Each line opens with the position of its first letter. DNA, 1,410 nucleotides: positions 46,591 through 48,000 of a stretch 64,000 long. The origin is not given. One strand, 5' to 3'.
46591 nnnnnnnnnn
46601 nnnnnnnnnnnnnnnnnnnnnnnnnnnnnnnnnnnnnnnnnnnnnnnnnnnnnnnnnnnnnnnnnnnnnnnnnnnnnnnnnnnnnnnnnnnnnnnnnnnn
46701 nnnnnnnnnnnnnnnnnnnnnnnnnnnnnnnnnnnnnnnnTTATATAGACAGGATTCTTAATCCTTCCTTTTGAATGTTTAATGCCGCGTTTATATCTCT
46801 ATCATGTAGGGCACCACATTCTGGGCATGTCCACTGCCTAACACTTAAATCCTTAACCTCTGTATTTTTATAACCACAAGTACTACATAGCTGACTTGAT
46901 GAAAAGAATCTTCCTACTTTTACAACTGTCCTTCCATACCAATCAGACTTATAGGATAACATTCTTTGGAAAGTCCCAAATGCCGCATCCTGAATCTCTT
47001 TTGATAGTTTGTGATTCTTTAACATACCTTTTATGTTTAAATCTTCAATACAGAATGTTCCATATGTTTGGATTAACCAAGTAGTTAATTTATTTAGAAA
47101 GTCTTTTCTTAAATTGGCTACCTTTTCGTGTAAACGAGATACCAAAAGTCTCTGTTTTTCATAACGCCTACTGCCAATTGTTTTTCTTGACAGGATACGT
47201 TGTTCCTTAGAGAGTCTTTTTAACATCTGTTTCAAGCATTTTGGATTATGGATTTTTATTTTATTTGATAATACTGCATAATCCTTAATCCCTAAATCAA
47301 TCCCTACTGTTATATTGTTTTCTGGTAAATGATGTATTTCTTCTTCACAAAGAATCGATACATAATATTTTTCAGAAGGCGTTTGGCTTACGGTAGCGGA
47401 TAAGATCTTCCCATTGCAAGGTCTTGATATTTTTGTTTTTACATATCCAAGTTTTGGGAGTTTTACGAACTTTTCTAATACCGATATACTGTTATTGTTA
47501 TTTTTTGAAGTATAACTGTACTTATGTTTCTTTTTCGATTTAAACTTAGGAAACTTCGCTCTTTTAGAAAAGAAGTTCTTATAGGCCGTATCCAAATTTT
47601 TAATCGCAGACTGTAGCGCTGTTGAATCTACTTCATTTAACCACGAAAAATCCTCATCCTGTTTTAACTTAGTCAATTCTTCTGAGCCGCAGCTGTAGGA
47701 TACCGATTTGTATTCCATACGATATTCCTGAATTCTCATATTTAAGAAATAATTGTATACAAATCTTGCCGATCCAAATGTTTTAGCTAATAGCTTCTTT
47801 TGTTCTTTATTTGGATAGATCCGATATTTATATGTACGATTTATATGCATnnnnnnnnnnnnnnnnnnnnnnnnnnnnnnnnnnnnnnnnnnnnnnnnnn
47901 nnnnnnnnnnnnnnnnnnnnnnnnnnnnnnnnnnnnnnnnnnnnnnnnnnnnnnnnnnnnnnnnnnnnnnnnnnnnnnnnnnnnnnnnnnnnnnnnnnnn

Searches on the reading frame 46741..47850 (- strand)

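Call 24: search_protein_families(library=pfam, proteins=[window:46741-47850:-])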
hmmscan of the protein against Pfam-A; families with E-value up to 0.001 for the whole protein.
window:46741-47850:- (369 aa): 3 families
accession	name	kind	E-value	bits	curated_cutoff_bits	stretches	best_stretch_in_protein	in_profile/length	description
PF01385.25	OrfB_IS605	-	3e-30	105.3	30.5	1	167-279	3-119/120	Probable transposase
PF07282.18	Cas12f1-like_TNB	-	3.4e-25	88.4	26.3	1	291-359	1-60/60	Cas12f1-like, TNB domain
PF12323.14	HTH_OrfB_IS605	-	7.5e-20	70.6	21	1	1-44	1-43/47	Helix-turn-helix domain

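Call 25: search_protein_families(library=phrogs, proteins=[window:46741-47850:-])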
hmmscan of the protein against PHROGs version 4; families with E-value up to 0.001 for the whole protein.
window:46741-47850:- (369 aa): 5 families
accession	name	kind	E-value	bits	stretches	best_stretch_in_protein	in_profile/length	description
phrog_506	-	integration and excision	5.3e-137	458.2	1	2-366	5-367/403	transposase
phrog_13964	-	integration and excision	5.5e-83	279.2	1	4-241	2-237/237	transposase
phrog_12300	-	integration and excision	2.3e-58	198.7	1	129-364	10-242/286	transposase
phrog_17087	-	unknown function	1.7e-48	165.3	1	232-366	2-135/141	-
phrog_25073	-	unknown function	1e-17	65.2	1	5-107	5-107/114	-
